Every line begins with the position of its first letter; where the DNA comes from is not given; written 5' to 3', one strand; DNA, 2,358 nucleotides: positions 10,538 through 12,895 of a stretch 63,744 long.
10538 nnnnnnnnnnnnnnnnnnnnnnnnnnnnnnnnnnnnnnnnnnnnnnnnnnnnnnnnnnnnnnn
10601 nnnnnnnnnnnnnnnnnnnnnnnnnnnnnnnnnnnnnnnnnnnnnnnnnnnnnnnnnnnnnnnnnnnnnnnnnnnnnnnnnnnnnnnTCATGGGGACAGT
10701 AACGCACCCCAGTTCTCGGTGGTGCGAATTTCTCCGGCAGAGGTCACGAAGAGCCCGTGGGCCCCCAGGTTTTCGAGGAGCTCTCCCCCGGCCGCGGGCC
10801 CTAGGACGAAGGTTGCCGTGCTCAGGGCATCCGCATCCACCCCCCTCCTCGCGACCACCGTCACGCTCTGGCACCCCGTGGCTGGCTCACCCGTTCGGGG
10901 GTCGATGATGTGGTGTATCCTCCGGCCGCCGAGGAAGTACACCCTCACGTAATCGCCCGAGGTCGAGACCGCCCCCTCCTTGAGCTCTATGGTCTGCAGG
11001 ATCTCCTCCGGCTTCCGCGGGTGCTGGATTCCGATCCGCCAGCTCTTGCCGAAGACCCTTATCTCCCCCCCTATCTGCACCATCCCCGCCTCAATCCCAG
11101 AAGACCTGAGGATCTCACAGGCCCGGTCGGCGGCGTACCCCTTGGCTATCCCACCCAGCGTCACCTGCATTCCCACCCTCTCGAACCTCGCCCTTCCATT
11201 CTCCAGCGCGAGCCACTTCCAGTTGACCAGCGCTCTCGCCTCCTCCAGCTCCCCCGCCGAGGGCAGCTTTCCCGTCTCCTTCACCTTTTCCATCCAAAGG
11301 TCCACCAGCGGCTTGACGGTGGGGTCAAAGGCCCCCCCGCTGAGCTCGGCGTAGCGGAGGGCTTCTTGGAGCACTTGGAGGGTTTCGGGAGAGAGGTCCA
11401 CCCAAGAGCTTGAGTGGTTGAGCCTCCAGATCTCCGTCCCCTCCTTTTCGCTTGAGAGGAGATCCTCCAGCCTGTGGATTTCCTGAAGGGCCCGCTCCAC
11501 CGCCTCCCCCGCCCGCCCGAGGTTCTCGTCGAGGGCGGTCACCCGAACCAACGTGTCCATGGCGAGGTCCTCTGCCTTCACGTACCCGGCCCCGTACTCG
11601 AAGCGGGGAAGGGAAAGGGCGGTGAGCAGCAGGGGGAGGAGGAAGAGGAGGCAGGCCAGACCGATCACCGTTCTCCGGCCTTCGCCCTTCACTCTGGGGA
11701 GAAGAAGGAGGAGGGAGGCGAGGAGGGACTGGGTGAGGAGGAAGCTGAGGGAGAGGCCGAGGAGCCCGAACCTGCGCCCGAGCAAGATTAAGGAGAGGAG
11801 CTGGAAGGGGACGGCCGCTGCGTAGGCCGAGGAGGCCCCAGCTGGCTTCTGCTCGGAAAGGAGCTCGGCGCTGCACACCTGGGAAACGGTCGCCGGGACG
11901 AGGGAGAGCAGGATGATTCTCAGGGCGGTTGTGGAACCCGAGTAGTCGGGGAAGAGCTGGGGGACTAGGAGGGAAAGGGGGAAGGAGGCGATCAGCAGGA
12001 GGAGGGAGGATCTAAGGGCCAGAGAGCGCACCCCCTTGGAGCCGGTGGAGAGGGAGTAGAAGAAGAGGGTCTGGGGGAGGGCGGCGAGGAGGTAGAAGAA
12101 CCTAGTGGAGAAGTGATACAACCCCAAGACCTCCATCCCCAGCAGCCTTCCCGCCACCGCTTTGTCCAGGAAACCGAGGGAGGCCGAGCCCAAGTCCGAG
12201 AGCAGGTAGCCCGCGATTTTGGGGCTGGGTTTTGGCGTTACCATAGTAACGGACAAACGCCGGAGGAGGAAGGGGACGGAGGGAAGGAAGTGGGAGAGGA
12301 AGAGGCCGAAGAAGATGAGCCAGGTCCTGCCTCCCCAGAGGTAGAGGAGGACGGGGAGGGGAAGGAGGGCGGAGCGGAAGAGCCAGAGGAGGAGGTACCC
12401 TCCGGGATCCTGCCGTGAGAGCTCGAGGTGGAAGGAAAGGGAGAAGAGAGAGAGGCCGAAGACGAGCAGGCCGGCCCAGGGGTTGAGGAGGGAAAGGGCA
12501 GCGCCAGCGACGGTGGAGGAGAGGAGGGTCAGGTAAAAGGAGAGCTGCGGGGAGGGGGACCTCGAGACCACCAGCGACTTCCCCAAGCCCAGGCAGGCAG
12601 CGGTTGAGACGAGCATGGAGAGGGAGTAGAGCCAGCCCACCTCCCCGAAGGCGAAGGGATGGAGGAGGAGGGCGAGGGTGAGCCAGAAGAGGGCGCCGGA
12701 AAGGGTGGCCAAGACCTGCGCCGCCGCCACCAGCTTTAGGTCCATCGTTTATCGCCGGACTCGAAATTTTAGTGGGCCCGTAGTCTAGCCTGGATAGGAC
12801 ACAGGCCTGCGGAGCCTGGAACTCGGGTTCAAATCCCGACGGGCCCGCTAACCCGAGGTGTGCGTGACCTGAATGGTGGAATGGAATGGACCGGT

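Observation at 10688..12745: ApbE flavin transferase fused to a 12-13 TM MOP-flippase-like domain next to rnfG: a possible FAD export plus flavinylation module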

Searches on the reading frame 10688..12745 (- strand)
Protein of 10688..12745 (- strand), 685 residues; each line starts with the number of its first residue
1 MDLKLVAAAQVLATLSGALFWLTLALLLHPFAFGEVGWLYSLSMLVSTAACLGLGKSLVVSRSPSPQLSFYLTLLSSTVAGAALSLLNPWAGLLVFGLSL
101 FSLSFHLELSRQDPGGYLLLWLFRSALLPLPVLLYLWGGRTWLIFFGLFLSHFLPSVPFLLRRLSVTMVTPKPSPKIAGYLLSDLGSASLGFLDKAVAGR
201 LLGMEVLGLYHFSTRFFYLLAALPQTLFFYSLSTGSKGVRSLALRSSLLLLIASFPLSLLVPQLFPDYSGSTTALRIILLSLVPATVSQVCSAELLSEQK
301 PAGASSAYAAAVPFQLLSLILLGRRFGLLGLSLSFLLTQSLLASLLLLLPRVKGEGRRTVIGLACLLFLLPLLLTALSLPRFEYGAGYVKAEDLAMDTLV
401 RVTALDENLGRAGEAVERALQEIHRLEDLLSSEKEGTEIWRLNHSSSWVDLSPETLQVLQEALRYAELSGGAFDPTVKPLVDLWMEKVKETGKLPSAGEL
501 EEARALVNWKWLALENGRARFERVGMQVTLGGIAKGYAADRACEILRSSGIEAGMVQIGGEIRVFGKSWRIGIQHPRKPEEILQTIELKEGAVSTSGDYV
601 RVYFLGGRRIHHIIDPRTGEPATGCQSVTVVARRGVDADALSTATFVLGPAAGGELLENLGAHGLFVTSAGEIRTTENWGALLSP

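Call 3: search_protein_families(library=pfam, proteins=[window:10688-12745:-], max_evalue=0.01)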
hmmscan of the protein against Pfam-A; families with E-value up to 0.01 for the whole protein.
window:10688-12745:- (685 aa): 1 family
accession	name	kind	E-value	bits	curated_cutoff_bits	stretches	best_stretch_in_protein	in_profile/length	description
PF02424.20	ApbE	-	2.9e-85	286.4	25.6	1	396-660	1-258/266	ApbE family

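Call 4: search_protein_families(library=ncbifam, proteins=[window:10688-12745:-], max_evalue=0.01)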
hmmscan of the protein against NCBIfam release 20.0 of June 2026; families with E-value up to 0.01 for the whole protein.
window:10688-12745:- (685 aa): 1 family
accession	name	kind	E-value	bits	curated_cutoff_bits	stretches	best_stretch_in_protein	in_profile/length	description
NF007774.0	PRK10461.1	equivalog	5.2e-34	117.7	498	1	392-663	38-323/351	FAD:protein FMN transferase ApbE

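Call 10: find_homologous_proteins(query=window:10688-12745:-, max_evalue=1e-20)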
Query window:10688-12745:- (685 aa): 34 proteins with E <= 1e-20 among 8000 candidates.
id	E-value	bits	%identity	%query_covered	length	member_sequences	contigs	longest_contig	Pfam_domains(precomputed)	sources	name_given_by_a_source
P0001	0.0e+0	1351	91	100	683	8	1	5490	PF02424.21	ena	-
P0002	0.0e+0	1100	74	100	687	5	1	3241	PF02424.21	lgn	-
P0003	0.0e+0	1062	74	99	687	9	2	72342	PF02424.21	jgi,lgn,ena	-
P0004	0.0e+0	1042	72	100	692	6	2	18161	PF02424.21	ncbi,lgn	ncbi:MAG: FAD:protein FMN transferase [Candidatus Hadarchaeales archaeon]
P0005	1.1e-283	961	67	99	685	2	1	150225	PF02424.21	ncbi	-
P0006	2.5e-181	622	49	98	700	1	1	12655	PF02424.21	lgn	-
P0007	1.4e-178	613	49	98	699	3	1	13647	PF02424.21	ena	-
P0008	5.3e-176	605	50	99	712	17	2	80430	PF02424.21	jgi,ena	-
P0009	1.0e-174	601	48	98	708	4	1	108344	PF02424.21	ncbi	ncbi:MAG: FAD:protein FMN transferase [Candidatus Hadarchaeales archaeon]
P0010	2.7e-164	566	45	95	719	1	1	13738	PF02424.21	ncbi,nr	ncbi:FAD:protein FMN transferase [Dehalococcoidia bacterium]|nr:FAD:protein FMN transferase [Dehaloc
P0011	1.4e-163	564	45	95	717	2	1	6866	PF02424.21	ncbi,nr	ncbi:FAD:protein FMN transferase [Dehalococcoidia bacterium]|nr:FAD:protein FMN transferase [Dehaloc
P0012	8.4e-163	561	45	95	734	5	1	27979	PF02424.21,PF13440.12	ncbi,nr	ncbi:FAD:protein FMN transferase [Dehalococcoidia bacterium]|nr:FAD:protein FMN transferase [Dehaloc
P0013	3.3e-162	559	43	98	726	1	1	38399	PF01943.23,PF02424.21,PF13440.12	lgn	-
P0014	4.4e-162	559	45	95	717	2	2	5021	PF02424.21,PF13440.12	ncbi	-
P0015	6.3e-162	558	45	95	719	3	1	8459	PF01943.23,PF02424.21,PF13440.12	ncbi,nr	ncbi:FAD:protein FMN transferase [Dehalococcoidia bacterium]|nr:FAD:protein FMN transferase [Dehaloc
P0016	1.6e-161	557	43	97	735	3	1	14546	PF01943.23,PF02424.21,PF13440.12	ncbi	-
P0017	4.4e-160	552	45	98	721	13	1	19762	PF02424.21,PF13440.12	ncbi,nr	ncbi:FAD:protein FMN transferase [Dehalococcoidia bacterium]|nr:FAD:protein FMN transferase [Dehaloc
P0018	4.7e-160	552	45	96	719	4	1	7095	PF01943.23,PF02424.21,PF13440.12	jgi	-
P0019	7.8e-160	551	46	98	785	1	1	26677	PF01943.23,PF02424.21,PF13440.12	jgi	jgi:thiamine biosynthesis lipoprotein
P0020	1.1e-159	551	44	98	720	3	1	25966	PF01943.23,PF02424.21,PF13440.12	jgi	jgi:thiamine biosynthesis lipoprotein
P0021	1.6e-158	547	44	99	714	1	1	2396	PF02424.21,PF13440.12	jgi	jgi:thiamine biosynthesis lipoprotein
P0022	5.9e-158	545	45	96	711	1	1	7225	PF02424.21,PF13440.12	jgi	jgi:thiamine biosynthesis lipoprotein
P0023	1.5e-156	541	43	95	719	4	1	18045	PF01943.23,PF02424.21,PF13440.12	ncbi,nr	ncbi:FAD:protein FMN transferase [Candidatus Acetothermia bacterium]|nr:FAD:protein FMN transferase 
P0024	1.4e-153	531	42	95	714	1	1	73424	PF02424.21,PF13440.12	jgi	jgi:thiamine biosynthesis lipoprotein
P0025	1.1e-146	508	42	99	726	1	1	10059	PF01943.23,PF02424.21,PF13440.12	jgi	-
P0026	5.9e-146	506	43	98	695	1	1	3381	PF01943.23,PF02424.21,PF13440.12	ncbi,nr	ncbi:MAG TPA: FAD:protein FMN transferase, partial [Atribacteraceae bacterium]|nr:FAD:protein FMN tr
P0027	3.7e-139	483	41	99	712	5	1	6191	PF02424.21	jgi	jgi:thiamine biosynthesis lipoprotein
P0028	7.6e-134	466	37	99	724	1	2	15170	PF01943.23,PF02424.21,PF13440.12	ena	-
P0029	1.6e-127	445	40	99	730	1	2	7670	PF02424.21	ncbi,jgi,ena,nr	ncbi:MAG TPA: hypothetical protein ENN57_04605 [Chloroflexi bacterium]|nr:hypothetical protein [Chlo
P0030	4.0e-120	420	41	99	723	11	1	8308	PF02424.21,PF13440.12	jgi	-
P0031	1.3e-118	415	47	67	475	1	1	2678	PF02424.21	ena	-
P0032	1.2e-117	412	39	98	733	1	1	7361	PF02424.21,PF13440.12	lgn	-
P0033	4.5e-39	152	42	35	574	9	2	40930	PF03929.22,PF02424.21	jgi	jgi:thiamine biosynthesis lipoprotein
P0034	8.6e-30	122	34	40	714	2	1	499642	PF02424.21,PF07690.22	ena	-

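Call 23: find_encoding_contigs(protein=P0005, flank=10000, max_places=2)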
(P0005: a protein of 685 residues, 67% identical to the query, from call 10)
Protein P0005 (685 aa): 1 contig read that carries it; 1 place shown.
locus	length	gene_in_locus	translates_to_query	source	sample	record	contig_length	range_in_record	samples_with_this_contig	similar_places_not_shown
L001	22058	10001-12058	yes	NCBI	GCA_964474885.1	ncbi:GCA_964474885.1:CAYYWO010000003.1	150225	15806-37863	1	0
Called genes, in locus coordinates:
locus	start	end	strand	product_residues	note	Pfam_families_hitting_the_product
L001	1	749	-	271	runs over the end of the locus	PF00142:Fer4_NifH (faint), PF01656:CbiA, PF02374:ArsA_ATPase (weak), PF06564:CBP_BcsQ, PF10609:ParA, PF13614:AAA_31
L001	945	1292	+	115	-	-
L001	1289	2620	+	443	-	PF04230:PS_pyruv_trans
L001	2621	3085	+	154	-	-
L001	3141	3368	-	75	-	PF01998:DUF131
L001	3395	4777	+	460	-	PF00753:Lactamase_B, PF23023:Anti-Pycsar_Apyc1 (faint), PF12706:Lactamase_B_2, PF07521:RMMBL (weak)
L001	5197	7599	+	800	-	PF26770:DUF8251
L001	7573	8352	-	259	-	-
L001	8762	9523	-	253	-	PF01966:HD (weak)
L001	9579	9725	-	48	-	-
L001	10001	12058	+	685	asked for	PF02424:ApbE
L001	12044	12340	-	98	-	-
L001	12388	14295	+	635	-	PF00483:NTP_transferase, PF12804:NTP_transf_3, PF01066:CDP-OH_P_transf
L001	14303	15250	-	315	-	PF00480:ROK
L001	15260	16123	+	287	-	PF08902:DUF1848 (faint), PF04055:Radical_SAM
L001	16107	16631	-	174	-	-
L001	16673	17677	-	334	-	PF00579:tRNA-synt_1b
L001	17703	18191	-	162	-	PF00258:Flavodoxin_1, PF02525:Flavodoxin_2 (faint), PF12641:Flavodoxin_3 (weak), PF12724:Flavodoxin_5, PF03358:FMN_red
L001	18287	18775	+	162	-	PF04205:FMN_bind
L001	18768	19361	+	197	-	PF02508:Rnf-Nqr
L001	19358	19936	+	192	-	PF02508:Rnf-Nqr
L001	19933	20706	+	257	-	PF04060:FeS, PF13187:Fer4_9 (weak), PF13237:Fer4_10 (weak), PF25160:LdpA_Fe-S-bd (weak), PF12838:Fer4_7 (weak), PF14697:Fer4_21 (weak), PF00037:Fer4, PF12838:Fer4_7, +8 more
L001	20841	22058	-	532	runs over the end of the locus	PF01656:CbiA (faint), PF06418:CTP_synth_N, PF00117:GATase, PF07722:Peptidase_C26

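Call 24: find_encoding_contigs(protein=P0009, flank=10000, max_places=2)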
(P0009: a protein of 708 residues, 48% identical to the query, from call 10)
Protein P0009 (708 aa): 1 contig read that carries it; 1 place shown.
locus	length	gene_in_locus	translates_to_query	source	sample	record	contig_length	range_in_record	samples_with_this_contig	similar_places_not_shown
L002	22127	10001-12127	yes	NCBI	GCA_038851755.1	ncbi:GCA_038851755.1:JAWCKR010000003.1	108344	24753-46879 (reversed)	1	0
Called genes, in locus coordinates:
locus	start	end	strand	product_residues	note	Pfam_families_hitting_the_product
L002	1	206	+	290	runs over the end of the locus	PF00466:Ribosomal_L10, PF17777:RL10P_insert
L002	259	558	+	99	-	-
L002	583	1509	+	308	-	PF01916:DS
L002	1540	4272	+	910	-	PF01411:tRNA-synt_2c, PF02091:tRNA-synt_2e (weak), PF07973:tRNA_SAD, PF02272:DHHA1 (weak)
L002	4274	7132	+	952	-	PF00133:tRNA-synt_1, PF01406:tRNA-synt_1e (faint), PF09334:tRNA-synt_1g, PF13603:tRNA-synt_1_2 (weak), PF09334:tRNA-synt_1g, PF08264:Anticodon_1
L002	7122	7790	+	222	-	PF04256:DUF434, PF18481:DUF5616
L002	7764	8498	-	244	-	PF00520:Ion_trans, PF07885:Ion_trans_2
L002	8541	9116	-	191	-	PF01914:MarC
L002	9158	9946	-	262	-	PF00753:Lactamase_B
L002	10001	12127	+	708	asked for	PF02424:ApbE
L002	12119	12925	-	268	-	PF04060:FeS (weak), PF12838:Fer4_7 (weak), PF13187:Fer4_9 (weak), PF13237:Fer4_10 (weak), PF14697:Fer4_21 (weak), PF00037:Fer4 (weak), PF12838:Fer4_7, PF13187:Fer4_9, +7 more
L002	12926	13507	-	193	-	PF02508:Rnf-Nqr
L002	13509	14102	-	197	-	PF02508:Rnf-Nqr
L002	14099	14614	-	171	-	PF04205:FMN_bind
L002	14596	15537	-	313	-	PF03116:NQR2_RnfD_RnfE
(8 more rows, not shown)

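Call 25: find_encoding_contigs(protein=P0024, flank=10000, max_places=2)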
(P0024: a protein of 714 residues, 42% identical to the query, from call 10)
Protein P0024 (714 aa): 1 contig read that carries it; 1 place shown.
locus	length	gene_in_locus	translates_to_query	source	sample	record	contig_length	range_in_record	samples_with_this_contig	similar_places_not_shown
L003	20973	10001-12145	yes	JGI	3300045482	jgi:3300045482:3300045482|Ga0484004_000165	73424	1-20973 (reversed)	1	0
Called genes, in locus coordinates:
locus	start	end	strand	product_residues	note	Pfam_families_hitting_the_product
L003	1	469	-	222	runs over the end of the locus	PF00590:TP_methylase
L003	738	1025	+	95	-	PF01250:Ribosomal_S6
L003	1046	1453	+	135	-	PF00436:SSB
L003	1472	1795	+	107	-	PF01084:Ribosomal_S18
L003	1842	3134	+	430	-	PF03447:NAD_binding_3, PF00742:Homoserine_dh, PF01842:ACT, PF22629:ACT_AHAS_ss (weak)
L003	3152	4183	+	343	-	PF00291:PALP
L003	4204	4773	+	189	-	PF01227:GTP_cyclohydroI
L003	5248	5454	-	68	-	-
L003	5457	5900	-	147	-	PF01850:PIN (weak)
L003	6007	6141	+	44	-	-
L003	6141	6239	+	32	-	-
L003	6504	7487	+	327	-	PF12704:MacB_PCD, PF02687:FtsX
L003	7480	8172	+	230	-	PF00005:ABC_tran, PF02463:SMC_N (weak)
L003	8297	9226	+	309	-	PF13476:AAA_23 (faint), PF00005:ABC_tran, PF02463:SMC_N (faint), PF13304:AAA_21 (weak)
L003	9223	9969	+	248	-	PF01061:ABC2_membrane, PF12698:ABC2_membrane_3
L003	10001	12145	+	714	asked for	PF13440:Polysacc_synt_3 (weak), PF02424:ApbE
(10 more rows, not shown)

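Call 26: find_encoding_contigs(protein=P0013, flank=10000, max_places=2)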
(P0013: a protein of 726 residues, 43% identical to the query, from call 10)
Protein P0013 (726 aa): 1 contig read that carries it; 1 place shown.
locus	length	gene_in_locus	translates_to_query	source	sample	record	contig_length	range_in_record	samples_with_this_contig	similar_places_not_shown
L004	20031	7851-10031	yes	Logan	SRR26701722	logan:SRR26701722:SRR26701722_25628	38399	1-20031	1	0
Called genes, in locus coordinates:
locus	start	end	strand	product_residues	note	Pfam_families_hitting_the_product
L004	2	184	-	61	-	?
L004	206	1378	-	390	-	-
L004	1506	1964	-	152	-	-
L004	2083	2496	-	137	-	PF11969:DcpS_C, PF01230:HIT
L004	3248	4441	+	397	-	PF01546:Peptidase_M20, PF07687:M20_dimer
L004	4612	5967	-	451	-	PF07992:Pyr_redox_2, PF01266:DAO (faint), PF13738:Pyr_redox_3, PF00070:Pyr_redox, PF02852:Pyr_redox_dim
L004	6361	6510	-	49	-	-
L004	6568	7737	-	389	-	PF03853:YjeF_N, PF04463:2-thiour_desulf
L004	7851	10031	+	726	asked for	PF01943:Polysacc_synt, PF13440:Polysacc_synt_3 (faint), PF02424:ApbE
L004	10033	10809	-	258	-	PF04060:FeS, PF12838:Fer4_7, PF13237:Fer4_10, PF14697:Fer4_21, PF25160:LdpA_Fe-S-bd, PF00037:Fer4, PF12838:Fer4_7, PF13187:Fer4_9, +13 more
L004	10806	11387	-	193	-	PF02508:Rnf-Nqr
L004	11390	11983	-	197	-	PF02508:Rnf-Nqr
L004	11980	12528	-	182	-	PF04205:FMN_bind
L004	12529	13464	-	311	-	PF03116:NQR2_RnfD_RnfE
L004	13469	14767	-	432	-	PF13375:RnfC_N, PF01512:Complex1_51K, PF10531:SLBB, PF00037:Fer4 (faint), PF12838:Fer4_7 (weak), PF13187:Fer4_9 (weak)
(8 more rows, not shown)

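Call 27: find_encoding_contigs(protein=P0012, flank=10000, max_places=2)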
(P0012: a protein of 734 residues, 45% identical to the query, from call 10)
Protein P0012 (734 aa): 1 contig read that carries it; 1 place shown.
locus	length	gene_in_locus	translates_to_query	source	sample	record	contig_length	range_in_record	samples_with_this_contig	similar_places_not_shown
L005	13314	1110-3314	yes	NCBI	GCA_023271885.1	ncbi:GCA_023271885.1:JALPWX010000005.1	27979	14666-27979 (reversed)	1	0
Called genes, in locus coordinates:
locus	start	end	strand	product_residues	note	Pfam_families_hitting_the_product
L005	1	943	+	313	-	PF00117:GATase (weak), PF07685:GATase_3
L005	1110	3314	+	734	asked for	PF13440:Polysacc_synt_3 (weak), PF02424:ApbE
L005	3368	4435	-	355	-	PF00291:PALP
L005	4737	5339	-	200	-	PF07690:MFS_1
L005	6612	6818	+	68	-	PF10047:DUF2281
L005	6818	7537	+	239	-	PF13358:DDE_3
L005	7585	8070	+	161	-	PF00717:Peptidase_S24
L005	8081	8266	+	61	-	PF00817:IMS (weak)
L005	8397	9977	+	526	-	PF02811:PHP, PF07733:DNA_pol3_alpha, PF17657:DNA_pol3_finger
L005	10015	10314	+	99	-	PF14579:HHH_6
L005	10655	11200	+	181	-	PF01965:DJ-1_PfpI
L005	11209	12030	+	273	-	PF01149:Fapy_DNA_glyco, PF06831:H2TH, PF06827:zf-FPG_IleRS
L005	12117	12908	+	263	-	PF00149:Metallophos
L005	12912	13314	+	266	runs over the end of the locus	PF01026:TatD_DNase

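Call 34: predict_structure(alignment_id=A1)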
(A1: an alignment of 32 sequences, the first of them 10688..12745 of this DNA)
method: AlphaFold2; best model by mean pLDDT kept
length: 685 residues; sequences in the alignment: 32
mean_pLDDT: 87.2   pTM: 0.65
mean pLDDT of the five models: 87.2, 85.8, 85.4, 85.4, 82.6
residues with pLDDT >= 90: 345; 70-90: 294; 50-70: 40; < 50: 6
segments of 3 or more residues with pLDDT < 50: 166-170
pLDDT, mean of each block of 10 residues (from residue 1): 70 86 91 92 94 82 79 92 91 94 85 82 90 93 94 89 54 67 88 89 87 88 71 65 84 87 83 91 89 81 84 90 84 93 86 73 78 72 80 88 91 93 94 92 94 96 97 96 85 88 95 95 94 95 97 95 96 86 93 85 66 88 92 97 96 97 94 92 77
secondary structure, 60 per line:
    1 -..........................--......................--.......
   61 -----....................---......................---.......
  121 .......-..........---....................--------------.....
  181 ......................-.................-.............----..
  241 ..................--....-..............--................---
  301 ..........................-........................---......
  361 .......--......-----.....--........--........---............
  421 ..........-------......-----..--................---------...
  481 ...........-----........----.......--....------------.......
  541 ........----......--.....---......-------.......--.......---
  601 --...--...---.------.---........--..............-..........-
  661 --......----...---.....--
elements in order: H2-27 H30-51 H54-60 H66-85 H89-110 H114-127 H129-138 H142-161 H176-202 H204-220 H222-234 H239-258 H261-264 H266-279 H282-297 H301-326 H328-351 H355-367 H370-375 E381-385 E388-395 E398-405 H409-430 H438-443 H453-468 H478-491 H497-504 E512-515 E518-521 H534-548 E553-558 E561-565 E569-574 E582-588 E591-597 E603-605 E608-610 E625-632 H635-648 H650-659 E663-668 E673-675 H679-682
